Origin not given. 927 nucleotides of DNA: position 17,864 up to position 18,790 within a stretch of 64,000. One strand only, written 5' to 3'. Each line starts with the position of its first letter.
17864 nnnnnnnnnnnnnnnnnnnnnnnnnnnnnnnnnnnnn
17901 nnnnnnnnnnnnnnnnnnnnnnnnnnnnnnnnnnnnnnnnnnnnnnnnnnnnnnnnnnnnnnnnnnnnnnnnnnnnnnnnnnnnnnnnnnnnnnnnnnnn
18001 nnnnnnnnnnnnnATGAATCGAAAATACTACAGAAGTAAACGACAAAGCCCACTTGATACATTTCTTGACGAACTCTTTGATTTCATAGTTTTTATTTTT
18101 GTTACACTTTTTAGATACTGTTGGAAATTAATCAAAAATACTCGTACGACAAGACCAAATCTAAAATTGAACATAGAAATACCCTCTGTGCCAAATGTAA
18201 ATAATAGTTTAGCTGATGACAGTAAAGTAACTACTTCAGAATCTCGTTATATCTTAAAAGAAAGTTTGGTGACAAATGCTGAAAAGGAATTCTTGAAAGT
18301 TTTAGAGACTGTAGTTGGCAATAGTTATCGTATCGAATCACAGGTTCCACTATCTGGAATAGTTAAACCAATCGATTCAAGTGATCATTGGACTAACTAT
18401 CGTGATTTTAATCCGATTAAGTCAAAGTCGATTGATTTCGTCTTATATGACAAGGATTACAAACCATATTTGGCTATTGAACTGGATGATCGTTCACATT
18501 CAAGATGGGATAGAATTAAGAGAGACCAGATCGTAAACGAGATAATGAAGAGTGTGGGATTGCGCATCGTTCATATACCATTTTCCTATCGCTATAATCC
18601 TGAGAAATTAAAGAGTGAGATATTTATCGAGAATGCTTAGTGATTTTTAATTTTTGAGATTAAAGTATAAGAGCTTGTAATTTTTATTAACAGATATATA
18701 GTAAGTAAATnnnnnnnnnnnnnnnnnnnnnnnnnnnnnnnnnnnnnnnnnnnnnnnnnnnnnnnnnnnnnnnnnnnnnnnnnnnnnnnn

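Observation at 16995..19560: AT-rich 2.5-kb island abutting uvrB: Schlafen-like AlbA_2 protein plus membrane-anchored Vsr/DUF2726-like endonuclease (plus coiled-coil TM protein) as a candidate novel defence module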

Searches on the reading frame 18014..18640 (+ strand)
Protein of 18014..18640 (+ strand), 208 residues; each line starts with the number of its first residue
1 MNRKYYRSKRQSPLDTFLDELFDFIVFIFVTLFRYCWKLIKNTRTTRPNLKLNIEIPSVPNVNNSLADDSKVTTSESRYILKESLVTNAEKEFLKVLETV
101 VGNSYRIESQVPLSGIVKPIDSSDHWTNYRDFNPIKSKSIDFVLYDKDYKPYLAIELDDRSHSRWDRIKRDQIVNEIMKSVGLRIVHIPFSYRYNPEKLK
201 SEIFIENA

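Call 3: search_protein_families(library=pfam, proteins=[window:18014-18640:+], max_evalue=0.1)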
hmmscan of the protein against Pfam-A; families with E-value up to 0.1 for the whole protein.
window:18014-18640:+ (208 aa): 2 families
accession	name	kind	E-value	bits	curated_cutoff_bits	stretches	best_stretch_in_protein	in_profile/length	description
PF10881.14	DUF2726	-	2.3e-27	95.7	24.7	1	83-203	2-123/126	Protein of unknown function (DUF2726)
PF18741.7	MTES_1575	-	5e-05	23.7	38.2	1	136-200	23-89/96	REase_MTES_1575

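Call 4: search_protein_families(library=padloc, proteins=[window:18014-18640:+], max_evalue=0.1)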
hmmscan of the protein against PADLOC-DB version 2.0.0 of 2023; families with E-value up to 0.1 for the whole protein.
window:18014-18640:+ (208 aa): 0 families

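Call 5: search_protein_families(library=ncbifam, proteins=[window:18014-18640:+], max_evalue=0.1)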
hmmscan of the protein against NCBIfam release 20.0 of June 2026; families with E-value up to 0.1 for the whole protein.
window:18014-18640:+ (208 aa): 1 family
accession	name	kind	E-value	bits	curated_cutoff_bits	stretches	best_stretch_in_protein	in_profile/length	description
NF041452.1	DDP3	equivalog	0.00088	19.6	140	1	83-161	6-85/116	DNA distortion polypeptide 3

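Call 6: search_protein_families(library=phrogs, proteins=[window:18014-18640:+], max_evalue=0.1)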
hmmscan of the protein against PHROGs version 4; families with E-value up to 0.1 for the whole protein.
window:18014-18640:+ (208 aa): 2 families
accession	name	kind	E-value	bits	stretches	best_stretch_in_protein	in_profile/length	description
phrog_14167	-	unknown function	9.3e-17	62.2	1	61-180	57-169/209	-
phrog_559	-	DNA, RNA and nucleotide metabolism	0.0023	17.8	1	128-203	329-411/607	HNH endonuclease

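Call 17: find_homologous_proteins(query=window:18014-18640:+, max_evalue=0.001)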
Query window:18014-18640:+ (208 aa): 71 proteins with E <= 0.001 among 142 candidates.
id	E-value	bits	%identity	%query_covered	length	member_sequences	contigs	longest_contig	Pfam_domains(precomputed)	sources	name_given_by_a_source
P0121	1.0e-132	458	100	100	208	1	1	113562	PF10881.15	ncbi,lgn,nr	ncbi:MAG: DUF2726 domain-containing protein [Candidatus Pacebacteria bacterium]|nr:DUF2726 domain-co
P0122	2.7e-116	404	87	100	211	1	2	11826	PF18741.8,PF10881.15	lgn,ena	-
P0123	9.3e-115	399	88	98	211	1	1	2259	PF10881.15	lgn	-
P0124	1.3e-86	307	69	99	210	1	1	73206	PF10881.15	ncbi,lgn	ncbi:MAG: DUF2726 domain-containing protein [Patescibacteria group bacterium]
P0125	6.8e-59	217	54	98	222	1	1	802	PF10881.15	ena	-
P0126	3.8e-58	214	53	92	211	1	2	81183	PF10881.15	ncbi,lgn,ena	-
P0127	3.4e-57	211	55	93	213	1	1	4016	PF10881.15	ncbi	-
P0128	6.0e-57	210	52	98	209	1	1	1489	PF10881.15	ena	-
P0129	6.3e-56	207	52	98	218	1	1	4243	PF10881.15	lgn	-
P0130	1.6e-55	206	55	88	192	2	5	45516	PF10881.15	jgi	jgi:hypothetical protein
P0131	1.7e-55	206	60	77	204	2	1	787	PF10881.15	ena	-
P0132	2.9e-55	205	54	90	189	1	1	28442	PF10881.15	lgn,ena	-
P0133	4.6e-55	204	49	97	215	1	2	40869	PF10881.15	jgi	jgi:Protein of unknown function (DUF2726)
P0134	3.2e-54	202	49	91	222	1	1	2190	PF10881.15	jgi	jgi:hypothetical protein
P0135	1.2e-53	200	54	87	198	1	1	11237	PF10881.15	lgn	-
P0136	2.3e-52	195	68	61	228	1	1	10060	PF10881.15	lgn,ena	-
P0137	4.8e-52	194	49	92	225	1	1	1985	PF10881.15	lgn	-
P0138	1.6e-51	193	64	63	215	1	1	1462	PF10881.15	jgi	-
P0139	6.8e-51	191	50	90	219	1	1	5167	PF10881.15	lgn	-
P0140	9.8e-51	190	53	87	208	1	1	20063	PF10881.15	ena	-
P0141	1.7e-50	189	47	90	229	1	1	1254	PF10881.15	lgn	-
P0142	2.7e-50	189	50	97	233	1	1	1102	PF10881.15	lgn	-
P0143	5.8e-50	188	48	95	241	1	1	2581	PF10881.15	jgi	jgi:hypothetical protein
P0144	8.8e-50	187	47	98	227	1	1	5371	PF10881.15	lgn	-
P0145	1.0e-49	187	51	89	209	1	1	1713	PF10881.15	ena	-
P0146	1.1e-49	187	49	91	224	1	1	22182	PF10881.15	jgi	-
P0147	1.9e-49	186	50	98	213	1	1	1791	PF10881.15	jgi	jgi:hypothetical protein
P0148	2.4e-49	186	44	97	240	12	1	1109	PF10881.15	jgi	jgi:hypothetical protein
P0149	1.5e-48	183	51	87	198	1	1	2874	PF18741.8,PF10881.15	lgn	-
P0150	1.6e-48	183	67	62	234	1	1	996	PF10881.15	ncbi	-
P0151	1.7e-48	183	49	90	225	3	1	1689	PF10881.15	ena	-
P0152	3.4e-48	182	50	97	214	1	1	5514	PF10881.15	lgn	-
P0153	4.3e-48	182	65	61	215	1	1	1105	PF10881.15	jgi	jgi:hypothetical protein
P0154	5.9e-48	181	45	98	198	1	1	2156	PF10881.15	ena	-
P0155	4.0e-47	178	66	63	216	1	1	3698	PF10881.15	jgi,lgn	jgi:hypothetical protein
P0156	4.2e-47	178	51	87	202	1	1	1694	PF10881.15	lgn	-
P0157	4.4e-47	178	51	87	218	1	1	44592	PF10881.15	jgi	jgi:hypothetical protein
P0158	5.2e-47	178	60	66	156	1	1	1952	PF10881.15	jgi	jgi:hypothetical protein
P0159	6.1e-47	178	46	97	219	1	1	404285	PF10881.15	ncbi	-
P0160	6.7e-47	178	48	96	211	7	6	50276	PF10881.15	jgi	jgi:hypothetical protein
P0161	9.4e-47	177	49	91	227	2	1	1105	PF10881.15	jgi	jgi:hypothetical protein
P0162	1.3e-46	177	48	96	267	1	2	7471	PF10881.15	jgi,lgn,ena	-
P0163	2.1e-46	176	56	77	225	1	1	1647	PF10881.15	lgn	-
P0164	2.1e-46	176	64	63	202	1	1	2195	PF10881.15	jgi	-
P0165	6.1e-46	174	53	91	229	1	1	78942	PF18741.8,PF10881.15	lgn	-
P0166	7.4e-46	174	46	93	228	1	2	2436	PF10881.15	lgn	-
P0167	8.1e-46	174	52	88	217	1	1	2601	PF10881.15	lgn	-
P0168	3.5e-45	172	48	97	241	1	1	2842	PF10881.15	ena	-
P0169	3.9e-45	172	51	87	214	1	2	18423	PF10881.15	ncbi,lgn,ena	-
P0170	7.2e-45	171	48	90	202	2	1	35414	PF10881.15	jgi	jgi:hypothetical protein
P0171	7.8e-44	168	46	90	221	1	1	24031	PF10881.15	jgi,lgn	jgi:hypothetical protein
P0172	1.3e-43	167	50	87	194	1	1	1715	PF10881.15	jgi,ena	-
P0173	9.0e-43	164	58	64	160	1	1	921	PF10881.15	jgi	jgi:Protein of unknown function (DUF2726)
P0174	3.6e-42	162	47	94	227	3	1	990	PF18741.8,PF10881.15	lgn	-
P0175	2.3e-41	160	61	63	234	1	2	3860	PF18741.8,PF10881.15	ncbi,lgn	ncbi:MAG: DUF2726 domain-containing protein [Minisyncoccia bacterium]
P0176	5.1e-41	158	62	63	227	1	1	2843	PF18741.8,PF10881.15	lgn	-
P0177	5.2e-41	158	42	99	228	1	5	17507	PF10881.15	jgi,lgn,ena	-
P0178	1.1e-39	154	58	63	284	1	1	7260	PF10881.15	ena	-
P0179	1.2e-39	154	58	63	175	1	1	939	PF18741.8,PF10881.15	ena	-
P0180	6.1e-39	152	54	72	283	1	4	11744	PF10881.15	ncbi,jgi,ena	jgi:hypothetical protein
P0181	1.4e-38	151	45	93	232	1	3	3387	PF10881.15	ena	-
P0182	2.0e-38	150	56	62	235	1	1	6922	PF10881.15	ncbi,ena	-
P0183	9.8e-38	148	56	63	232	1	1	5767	PF10881.15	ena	-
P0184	1.1e-37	148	56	63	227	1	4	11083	PF10881.15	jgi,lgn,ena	-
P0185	2.5e-37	146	59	62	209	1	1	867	PF10881.15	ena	-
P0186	2.9e-32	130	55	58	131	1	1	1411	PF10881.15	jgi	jgi:hypothetical protein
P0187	2.0e-26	111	46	70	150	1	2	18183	PF10881.15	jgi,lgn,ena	-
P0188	2.3e-23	101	48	57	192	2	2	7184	PF18741.8,PF10881.15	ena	-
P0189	1.2e-22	98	39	88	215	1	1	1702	PF10881.15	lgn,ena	-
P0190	3.8e-21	94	35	93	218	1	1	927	PF10881.15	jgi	jgi:hypothetical protein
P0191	8.9e-18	83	42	64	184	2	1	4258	PF10881.15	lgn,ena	-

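Call 18: find_encoding_contigs(protein=P0122, flank=6000, max_places=3)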
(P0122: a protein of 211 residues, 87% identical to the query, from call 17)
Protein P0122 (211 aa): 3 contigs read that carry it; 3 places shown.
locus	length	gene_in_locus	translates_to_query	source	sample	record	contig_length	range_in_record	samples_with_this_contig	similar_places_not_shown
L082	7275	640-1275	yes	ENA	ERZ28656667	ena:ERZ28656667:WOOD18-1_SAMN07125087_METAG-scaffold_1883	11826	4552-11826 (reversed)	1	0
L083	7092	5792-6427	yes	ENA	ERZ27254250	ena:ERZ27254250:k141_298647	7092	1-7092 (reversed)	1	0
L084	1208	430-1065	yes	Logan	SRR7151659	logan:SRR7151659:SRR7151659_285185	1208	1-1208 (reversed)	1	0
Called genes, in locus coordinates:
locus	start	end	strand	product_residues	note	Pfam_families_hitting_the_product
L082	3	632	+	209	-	?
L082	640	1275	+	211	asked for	PF10881:DUF2726, PF18741:MTES_1575 (faint)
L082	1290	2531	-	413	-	-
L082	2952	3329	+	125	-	PF08242:Methyltransf_12 (faint), PF13847:Methyltransf_31 (weak), PF13649:Methyltransf_25, PF08241:Methyltransf_11 (weak)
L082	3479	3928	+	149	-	-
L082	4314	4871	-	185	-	-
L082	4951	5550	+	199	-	PF06821:Ser_hydrolase (weak), PF00561:Abhydrolase_1 (faint)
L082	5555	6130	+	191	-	PF04140:ICMT, PF04191:PEMT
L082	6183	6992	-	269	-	-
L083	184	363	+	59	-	-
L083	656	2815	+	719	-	PF04851:ResIII, PF17757:UvrB_inter, PF27431:UvrB_3rd, PF00271:Helicase_C, PF12344:UvrB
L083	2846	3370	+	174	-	-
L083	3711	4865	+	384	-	-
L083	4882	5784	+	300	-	PF11667:DUF3267 (weak)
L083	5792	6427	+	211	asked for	PF10881:DUF2726, PF18741:MTES_1575 (faint)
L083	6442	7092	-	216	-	?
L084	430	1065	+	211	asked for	PF10881:DUF2726, PF18741:MTES_1575 (faint)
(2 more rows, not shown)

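Call 19: find_encoding_contigs(protein=P0124, flank=6000, max_places=3)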
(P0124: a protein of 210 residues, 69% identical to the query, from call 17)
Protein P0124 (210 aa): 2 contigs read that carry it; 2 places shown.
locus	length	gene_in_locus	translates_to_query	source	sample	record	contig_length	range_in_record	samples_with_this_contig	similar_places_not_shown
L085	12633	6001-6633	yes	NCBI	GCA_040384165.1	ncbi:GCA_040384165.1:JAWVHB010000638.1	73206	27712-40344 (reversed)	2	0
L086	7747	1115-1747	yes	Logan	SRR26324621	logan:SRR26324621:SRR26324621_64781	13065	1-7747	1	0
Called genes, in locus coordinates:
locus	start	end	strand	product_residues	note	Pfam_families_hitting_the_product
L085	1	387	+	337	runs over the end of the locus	PF02779:Transket_pyr, PF02780:Transketolase_C, PF22613:Transketolase_C_1 (weak), PF17147:PFOR_II (faint)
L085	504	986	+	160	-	-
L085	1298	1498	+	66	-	-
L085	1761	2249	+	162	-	-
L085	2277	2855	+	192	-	-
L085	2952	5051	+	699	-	PF04851:ResIII, PF17757:UvrB_inter, PF27431:UvrB_3rd, PF00271:Helicase_C, PF12344:UvrB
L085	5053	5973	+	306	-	-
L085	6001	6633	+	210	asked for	PF10881:DUF2726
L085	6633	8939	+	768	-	PF13166:AAA_13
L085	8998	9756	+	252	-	PF01145:Band_7, PF13421:Band_7_1 (faint)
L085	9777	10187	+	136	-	-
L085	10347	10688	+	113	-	-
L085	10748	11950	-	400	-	-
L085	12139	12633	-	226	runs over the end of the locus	PF02224:Cytidylate_kin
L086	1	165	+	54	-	?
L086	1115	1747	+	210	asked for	PF10881:DUF2726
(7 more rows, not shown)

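Call 20: find_encoding_contigs(protein=P0126, flank=6000, max_places=3)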
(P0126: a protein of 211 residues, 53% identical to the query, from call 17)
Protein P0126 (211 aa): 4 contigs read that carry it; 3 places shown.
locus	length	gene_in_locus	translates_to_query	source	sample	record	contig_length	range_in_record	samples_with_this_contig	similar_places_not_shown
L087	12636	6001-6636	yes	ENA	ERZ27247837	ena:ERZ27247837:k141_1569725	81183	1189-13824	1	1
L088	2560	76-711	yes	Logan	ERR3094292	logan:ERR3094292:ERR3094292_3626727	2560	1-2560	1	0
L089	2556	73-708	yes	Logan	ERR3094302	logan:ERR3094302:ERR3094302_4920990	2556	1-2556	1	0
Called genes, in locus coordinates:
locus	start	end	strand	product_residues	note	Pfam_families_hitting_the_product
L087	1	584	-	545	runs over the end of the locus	PF16927:HisKA_7TM, PF00512:HisKA, PF02518:HATPase_c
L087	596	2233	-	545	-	-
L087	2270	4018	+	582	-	PF16927:HisKA_7TM, PF02518:HATPase_c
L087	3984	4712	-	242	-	PF01553:Acyltransferase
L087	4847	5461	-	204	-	PF00877:NLPC_P60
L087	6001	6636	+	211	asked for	PF10881:DUF2726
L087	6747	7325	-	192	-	-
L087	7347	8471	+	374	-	PF09587:PGA_cap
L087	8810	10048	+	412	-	PF00814:TsaD, PF22521:HypF_C_2 (weak)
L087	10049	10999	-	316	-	PF01471:PG_binding_1 (weak)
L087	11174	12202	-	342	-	-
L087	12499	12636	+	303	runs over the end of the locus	-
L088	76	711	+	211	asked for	PF10881:DUF2726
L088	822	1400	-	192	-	-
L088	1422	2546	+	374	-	PF09587:PGA_cap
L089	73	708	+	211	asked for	PF10881:DUF2726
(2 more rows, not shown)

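Call 22: search_protein_families(library=padloc, proteins=[L085:5053-5973:+, L085:6001-6633:+, L085:6633-8939:+, L083:2846-3370:+, L083:3711-4865:+, L083:4882-5784:+, L082:1290-2531:-, L085:9777-10187:+, L085:10748-11950:-], max_evalue=0.01)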
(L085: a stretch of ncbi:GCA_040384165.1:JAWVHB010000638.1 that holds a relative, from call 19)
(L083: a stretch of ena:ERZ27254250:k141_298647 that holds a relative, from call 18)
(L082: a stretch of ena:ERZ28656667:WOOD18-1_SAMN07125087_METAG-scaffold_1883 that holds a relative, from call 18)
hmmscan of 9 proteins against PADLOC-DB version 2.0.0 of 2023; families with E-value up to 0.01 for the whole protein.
L085:5053-5973:+ (306 aa): 1 family
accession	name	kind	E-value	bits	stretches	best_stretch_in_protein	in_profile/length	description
PDLC00733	Effector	-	7.6e-09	32.9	1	225-293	294-362/388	TIR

L085:6001-6633:+ (210 aa): 0 families

L085:6633-8939:+ (768 aa): 7 families
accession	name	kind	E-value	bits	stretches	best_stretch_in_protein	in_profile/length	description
PDLC04895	PDC-S06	-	2.2e-69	232.8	1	1-706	1-726/784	-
PDLC04894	PDC-S06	-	3.7e-28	96.5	2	1-442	1-432/740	-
PDLC04896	PDC-S06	-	2.3e-23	80.7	2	1-307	1-300/732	-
PDLC04886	PDC-S06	-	4.7e-19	66.7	1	243-721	228-675/727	-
PDLC04891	PDC-S06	-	1.5e-15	54.7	1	534-643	617-723/858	-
PDLC02335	AbiLi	-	3.1e-05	21.2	1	28-606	75-238/326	AbiLi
PDLC02747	PbeC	-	0.0075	13.2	0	31-50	28-47/632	PbeC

L083:2846-3370:+ (174 aa): 0 families

L083:3711-4865:+ (384 aa): 0 families

L083:4882-5784:+ (300 aa): 0 families

L082:1290-2531:- (413 aa): 49 families (the best 25 are shown)
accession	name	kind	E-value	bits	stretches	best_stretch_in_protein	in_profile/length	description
PDLC03757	Drt2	-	3.8e-98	327.6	1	7-411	72-465/502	DRT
PDLC02173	Drt2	-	4.3e-70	235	2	15-210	10-192/425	-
PDLC03754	RT_UG17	-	5.5e-25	86.1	1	133-350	113-289/429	DRT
PDLC01136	RT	-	1.1e-22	78.7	1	135-299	116-248/263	RT (reverse transcriptase)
PDLC03778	RT_UG39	-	2.5e-20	71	1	34-375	97-446/541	DRT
PDLC03768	Drt3a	-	5.4e-20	70.2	1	133-358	120-273/411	DRT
PDLC03775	RT_UG36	-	1.6e-19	68.2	1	136-295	131-266/557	DRT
PDLC01607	RT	-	3.3e-18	64.4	1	115-330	24-160/161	"CAS-I,CAS-II,CAS-III,CAS-IV,CAS-V,CAS-VI; acquisition_associated"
PDLC03766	Drt9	-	6.2e-18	62.9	1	130-359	140-332/488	DRT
PDLC03759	RT_UG21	-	1.9e-17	61.2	1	133-377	129-321/503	DRT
PDLC02063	Cas1_IIIb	-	5.1e-17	59.6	1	127-339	113-275/617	-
PDLC02942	RT_III-A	-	5.5e-17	59.8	1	146-294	131-251/341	-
PDLC03745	Drt1a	-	9.7e-17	58.1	1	140-302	191-355/1176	DRT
PDLC03756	RT_UG19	-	2.4e-16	57.9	1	140-405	140-372/562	DRT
PDLC02175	Drt3a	-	8e-16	56.3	1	206-385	142-304/417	-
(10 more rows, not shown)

L085:9777-10187:+ (136 aa): 0 families

L085:10748-11950:- (400 aa): 0 families

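Call 23: search_protein_families(library=pfam, proteins=[L085:5053-5973:+, L085:6633-8939:+, L083:2846-3370:+, L083:3711-4865:+, L083:4882-5784:+, L082:1290-2531:-, L085:9777-10187:+, L085:10748-11950:-], max_evalue=0.05)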
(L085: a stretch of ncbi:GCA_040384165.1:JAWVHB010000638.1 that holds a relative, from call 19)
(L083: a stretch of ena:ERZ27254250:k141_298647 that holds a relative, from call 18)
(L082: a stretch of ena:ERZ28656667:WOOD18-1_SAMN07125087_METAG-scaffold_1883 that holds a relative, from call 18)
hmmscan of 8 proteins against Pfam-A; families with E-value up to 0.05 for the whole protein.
L085:5053-5973:+ (306 aa): 1 family
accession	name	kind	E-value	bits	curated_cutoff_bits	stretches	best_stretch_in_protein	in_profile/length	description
PF05014.21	Nuc_deoxyrib_tr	-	0.00025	21.6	28.8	1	222-272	50-102/117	Nucleoside 2-deoxyribosyltransferase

L085:6633-8939:+ (768 aa): 4 families
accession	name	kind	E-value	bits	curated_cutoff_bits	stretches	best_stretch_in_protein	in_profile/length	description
PF13166.12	AAA_13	-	2.6e-33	116.1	36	2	243-758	228-704/713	AAA domain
PF02463.25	SMC_N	-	0.00015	21.7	40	1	379-616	135-209/220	RecF/RecN/SMC N terminal domain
PF00005.33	ABC_tran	-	0.038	15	25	0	30-62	12-44/137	ABC transporter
PF19091.5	DUF5779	-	0.043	14.3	29.5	0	149-184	57-93/96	Family of unknown function (DUF5779)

L083:2846-3370:+ (174 aa): 0 families

L083:3711-4865:+ (384 aa): 2 families
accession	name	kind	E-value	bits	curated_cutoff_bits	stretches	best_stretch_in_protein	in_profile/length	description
PF00226.36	DnaJ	-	2.1e-21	76.2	27.8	1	6-73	1-63/63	DnaJ domain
PF18278.7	RANK_CRD_2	-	0.0024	18.4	26.8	1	288-303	24-39/41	Receptor activator of the NF-KB cysteine-rich repeat domain 2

L083:4882-5784:+ (300 aa): 4 families
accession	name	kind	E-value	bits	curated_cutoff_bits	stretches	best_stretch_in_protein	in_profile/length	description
PF11667.14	DUF3267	-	1.7e-07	32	27.1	1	16-104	4-90/108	Putative zincin peptidase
PF02163.28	Peptidase_M50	-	0.0013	18.5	27.2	1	17-207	10-106/221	Peptidase family M50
PF22905.2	Hydro_N_hd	-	0.0018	18.7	27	1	220-298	116-192/195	Hydrolase N-terminal helical domain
PF14523.12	Syntaxin_2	-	0.039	14.4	26.5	0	211-274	3-66/134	Syntaxin-like protein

L082:1290-2531:- (413 aa): 1 family
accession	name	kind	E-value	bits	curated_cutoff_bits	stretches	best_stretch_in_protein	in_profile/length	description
PF00078.32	RVT_1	-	1.9e-16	60.8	29.6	1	112-330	34-204/205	Reverse transcriptase (RNA-dependent DNA polymerase)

L085:9777-10187:+ (136 aa): 3 families
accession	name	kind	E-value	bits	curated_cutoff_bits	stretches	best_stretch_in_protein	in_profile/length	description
PF14012.11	DUF4229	-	0.0046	17.4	27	0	27-59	14-48/68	Protein of unknown function (DUF4229)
PF07332.16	Phage_holin_3_6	-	0.016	15.7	28.4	1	5-72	28-95/116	Putative Actinobacterial Holin-X, holin superfamily III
PF06653.16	Claudin_3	-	0.033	14.6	28.7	1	46-92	60-106/163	Tight junction protein, Claudin-like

L085:10748-11950:- (400 aa): 0 families
